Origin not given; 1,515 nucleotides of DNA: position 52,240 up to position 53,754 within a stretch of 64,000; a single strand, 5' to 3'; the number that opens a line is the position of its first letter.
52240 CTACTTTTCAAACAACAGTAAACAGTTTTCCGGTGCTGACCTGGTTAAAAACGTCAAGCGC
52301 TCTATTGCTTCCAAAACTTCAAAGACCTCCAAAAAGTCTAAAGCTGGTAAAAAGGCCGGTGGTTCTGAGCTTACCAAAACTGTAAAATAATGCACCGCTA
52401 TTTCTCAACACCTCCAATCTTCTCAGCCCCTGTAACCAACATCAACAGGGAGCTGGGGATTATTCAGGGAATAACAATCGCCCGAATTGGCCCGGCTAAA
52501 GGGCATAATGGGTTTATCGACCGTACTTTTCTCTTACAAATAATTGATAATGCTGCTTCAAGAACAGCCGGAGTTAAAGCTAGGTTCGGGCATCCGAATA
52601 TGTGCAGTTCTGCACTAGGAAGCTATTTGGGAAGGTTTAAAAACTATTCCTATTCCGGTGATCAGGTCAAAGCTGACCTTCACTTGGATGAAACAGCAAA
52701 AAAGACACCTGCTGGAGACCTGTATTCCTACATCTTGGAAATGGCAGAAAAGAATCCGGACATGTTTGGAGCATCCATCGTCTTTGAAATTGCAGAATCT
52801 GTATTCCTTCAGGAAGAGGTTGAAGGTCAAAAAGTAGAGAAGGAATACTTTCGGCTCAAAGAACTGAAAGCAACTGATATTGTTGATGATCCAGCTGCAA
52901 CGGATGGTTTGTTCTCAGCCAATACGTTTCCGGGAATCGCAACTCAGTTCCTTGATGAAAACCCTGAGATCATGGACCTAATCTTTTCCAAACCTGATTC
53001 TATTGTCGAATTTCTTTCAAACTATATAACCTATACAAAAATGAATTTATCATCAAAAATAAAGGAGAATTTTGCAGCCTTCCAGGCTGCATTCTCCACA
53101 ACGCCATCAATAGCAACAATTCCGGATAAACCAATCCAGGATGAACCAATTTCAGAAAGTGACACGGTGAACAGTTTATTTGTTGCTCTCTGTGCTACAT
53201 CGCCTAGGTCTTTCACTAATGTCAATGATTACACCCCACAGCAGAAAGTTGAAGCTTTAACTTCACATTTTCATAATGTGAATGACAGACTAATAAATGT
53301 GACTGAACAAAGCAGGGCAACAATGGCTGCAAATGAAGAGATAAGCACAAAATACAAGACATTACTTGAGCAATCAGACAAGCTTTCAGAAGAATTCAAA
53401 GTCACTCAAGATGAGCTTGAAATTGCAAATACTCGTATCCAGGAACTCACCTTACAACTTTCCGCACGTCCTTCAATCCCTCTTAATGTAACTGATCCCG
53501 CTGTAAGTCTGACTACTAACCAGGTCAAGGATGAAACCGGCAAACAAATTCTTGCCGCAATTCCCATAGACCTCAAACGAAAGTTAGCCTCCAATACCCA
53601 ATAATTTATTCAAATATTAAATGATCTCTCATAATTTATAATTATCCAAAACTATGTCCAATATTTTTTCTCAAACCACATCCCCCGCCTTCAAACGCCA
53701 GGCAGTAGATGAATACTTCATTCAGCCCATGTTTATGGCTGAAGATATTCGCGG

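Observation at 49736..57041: Head-only morphogenesis module: candidate capsid-forming satellite or tail-less particle element in a Bacteroidota host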

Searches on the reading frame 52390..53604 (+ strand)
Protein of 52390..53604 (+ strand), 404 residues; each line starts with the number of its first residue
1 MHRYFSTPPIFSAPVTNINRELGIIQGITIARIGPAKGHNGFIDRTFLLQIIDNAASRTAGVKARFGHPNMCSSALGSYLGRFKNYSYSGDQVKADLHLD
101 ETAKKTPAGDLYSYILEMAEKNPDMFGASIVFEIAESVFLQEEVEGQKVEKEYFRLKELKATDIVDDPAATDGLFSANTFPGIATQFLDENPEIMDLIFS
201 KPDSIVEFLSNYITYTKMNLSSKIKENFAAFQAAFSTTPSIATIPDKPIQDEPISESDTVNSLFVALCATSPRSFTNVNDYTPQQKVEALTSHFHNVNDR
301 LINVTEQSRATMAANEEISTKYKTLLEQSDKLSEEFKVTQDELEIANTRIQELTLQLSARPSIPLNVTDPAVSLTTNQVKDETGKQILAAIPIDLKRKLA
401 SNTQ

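Call 7: search_protein_families(library=pfam, proteins=[window:52390-53604:+], max_evalue=0.1)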
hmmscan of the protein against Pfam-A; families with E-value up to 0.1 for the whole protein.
window:52390-53604:+ (404 aa): 1 family
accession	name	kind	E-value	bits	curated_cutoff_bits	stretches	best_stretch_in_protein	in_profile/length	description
PF23349.2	BBS7_hp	-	0.056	14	27.8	0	314-353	40-79/114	BBS7 hairpin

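Call 8: search_protein_families(library=phrogs, proteins=[window:52390-53604:+], max_evalue=0.1)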
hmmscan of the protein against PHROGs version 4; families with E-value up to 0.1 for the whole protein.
window:52390-53604:+ (404 aa): 0 families

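Call 67: search_solved_structures(query=A4, max_evalue=10, show_alignments=2)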
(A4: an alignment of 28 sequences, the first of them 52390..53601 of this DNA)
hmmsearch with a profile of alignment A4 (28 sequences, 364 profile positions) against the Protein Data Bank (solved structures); distinct sequences matched with E-value up to 10: 52.
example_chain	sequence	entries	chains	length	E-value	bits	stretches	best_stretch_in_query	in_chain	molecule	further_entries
8qox_B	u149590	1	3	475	0.039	16.5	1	228-327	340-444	Conserved membrane protein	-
9mlc_R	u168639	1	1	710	0.042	16.3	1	198-356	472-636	RNA polymerase-associated protein RTF1 homolog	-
6ted_R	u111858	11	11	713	0.042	16.3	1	198-356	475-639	RNA polymerase-associated protein RTF1 homolog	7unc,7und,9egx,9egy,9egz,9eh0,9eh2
23ew_C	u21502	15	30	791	0.16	14.4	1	166-335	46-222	ATR-interacting protein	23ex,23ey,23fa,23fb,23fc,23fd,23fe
2d3e_A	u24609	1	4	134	0.16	14.4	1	216-324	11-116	General control protein GCN4 and Tropomyosin 1 alpha chain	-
13de_C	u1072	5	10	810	0.17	14.4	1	166-335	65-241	ATR-interacting protein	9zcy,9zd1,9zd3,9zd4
4o7d_A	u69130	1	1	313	0.22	14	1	99-139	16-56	Glutaminase kidney isoform, mitochondrial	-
3czd_A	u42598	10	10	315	0.22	14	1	99-139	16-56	Glutaminase kidney isoform | Glutaminase kidney isoform, mitochondrial | Glutaminase kidney isoform, mitochondrial 65 kDa chain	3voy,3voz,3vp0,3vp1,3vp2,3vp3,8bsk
3vp4_A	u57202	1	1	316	0.22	13.9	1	99-139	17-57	Glutaminase kidney isoform, mitochondrial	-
5jyo_D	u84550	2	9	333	0.24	13.8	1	99-139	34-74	Glutaminase kidney isoform, mitochondrial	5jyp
8ima_A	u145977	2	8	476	0.37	13.2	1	99-139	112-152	Glutaminase kidney isoform, mitochondrial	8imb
8bsl_A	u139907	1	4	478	0.37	13.2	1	99-139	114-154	Glutaminase kidney isoform, mitochondrial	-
6f6p_A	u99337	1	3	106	0.39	13.2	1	243-325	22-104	Rab-3A-interacting protein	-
7rgg_A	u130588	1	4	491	0.4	13.1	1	99-139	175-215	Glutaminase kidney isoform, mitochondrial 68 kDa chain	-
5w2j_A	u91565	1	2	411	0.42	13.1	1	99-137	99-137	Glutaminase kidney isoform, mitochondrial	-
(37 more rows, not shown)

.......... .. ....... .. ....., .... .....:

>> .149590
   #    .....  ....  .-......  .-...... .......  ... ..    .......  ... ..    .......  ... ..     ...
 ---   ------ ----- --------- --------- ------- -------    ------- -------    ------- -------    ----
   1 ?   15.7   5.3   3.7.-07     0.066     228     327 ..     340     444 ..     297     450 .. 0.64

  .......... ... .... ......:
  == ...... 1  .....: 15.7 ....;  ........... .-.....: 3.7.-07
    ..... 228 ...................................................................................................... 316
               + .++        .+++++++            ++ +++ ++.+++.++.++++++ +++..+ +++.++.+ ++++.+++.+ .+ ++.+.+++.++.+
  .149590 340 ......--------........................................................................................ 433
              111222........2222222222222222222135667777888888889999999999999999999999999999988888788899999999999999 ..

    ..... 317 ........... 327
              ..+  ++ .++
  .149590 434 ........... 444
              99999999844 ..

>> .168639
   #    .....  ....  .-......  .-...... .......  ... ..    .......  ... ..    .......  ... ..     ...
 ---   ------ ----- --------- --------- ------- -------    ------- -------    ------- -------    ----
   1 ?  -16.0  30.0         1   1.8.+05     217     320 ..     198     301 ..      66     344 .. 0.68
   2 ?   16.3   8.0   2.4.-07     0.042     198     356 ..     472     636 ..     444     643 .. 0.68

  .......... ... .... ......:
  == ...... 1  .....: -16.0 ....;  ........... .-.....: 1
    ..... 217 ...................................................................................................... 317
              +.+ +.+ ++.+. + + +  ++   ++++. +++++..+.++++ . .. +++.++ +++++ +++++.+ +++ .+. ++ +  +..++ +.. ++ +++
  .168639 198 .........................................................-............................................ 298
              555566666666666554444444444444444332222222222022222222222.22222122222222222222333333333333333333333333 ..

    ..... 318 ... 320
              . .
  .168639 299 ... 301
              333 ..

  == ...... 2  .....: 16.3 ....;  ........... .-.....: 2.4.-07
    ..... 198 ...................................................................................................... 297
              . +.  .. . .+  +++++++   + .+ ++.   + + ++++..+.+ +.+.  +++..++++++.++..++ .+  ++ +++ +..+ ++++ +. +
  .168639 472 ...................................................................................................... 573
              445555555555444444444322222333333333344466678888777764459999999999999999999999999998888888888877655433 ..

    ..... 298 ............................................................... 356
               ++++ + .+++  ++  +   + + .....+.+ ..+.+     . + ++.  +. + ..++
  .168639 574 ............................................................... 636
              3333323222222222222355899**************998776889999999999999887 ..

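Call 68: search_protein_families(library=pfam, alignment_id=A4, max_evalue=1)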
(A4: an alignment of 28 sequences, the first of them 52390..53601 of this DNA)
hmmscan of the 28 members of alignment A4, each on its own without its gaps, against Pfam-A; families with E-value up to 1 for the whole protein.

A. member 1, window:52390-53601:+ (404 aa): 3 families
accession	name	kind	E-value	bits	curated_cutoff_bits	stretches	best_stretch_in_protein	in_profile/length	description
PF23349.2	BBS7_hp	-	0.056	14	27.8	1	314-353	40-79/114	BBS7 hairpin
PF12870.14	DUF4878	-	0.4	11.5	24.1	1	296-347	23-73/112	Domain of unknown function (DUF4878)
PF07303.18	Occludin_ELL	-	0.41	11.9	31.2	1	284-351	28-97/101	Occludin homology domain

B. families by the number of members that match (of 28 scanned): 163 families (the first 25 are shown)
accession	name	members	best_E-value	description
PF05929.16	Phage_GPO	7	8.2e-05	Phage capsid scaffolding protein (GPO) serine peptidase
PF08614.16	ATG16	6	0.00039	Autophagy protein 16 (ATG16)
PF11559.13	ADIP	6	0.0025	Afadin- and alpha -actinin-Binding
PF07195.17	FliD_C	4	0.0025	Flagellar hook-associated protein 2 C-terminus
PF03564.21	DUF1759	4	0.0068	Protein of unknown function (DUF1759)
PF04513.17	Baculo_PEP_C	4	0.0068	Baculovirus polyhedron envelope protein, PEP, C terminus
PF06810.17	Phage_scaffold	4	0.0077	Phage capsid assembly scaffolding protein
PF20667.3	Sec10_N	4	0.032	Exocyst complex component Sec10, N-terminal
PF14362.11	DUF4407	4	0.041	Domain of unknown function (DUF4407)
PF07352.17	Phage_Mu_Gam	3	0.0023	Bacteriophage Mu Gam like protein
PF00435.27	Spectrin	3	0.0044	Spectrin repeat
PF12329.13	TMF_DNA_bd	3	0.0065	TATA element modulatory factor 1 DNA binding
PF20570.3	DUF6779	3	0.016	Domain of unknown function (DUF6779)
PF08702.15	Fib_alpha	3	0.034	Fibrinogen alpha/beta chain family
PF15397.11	DUF4618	3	0.039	Domain of unknown function (DUF4618)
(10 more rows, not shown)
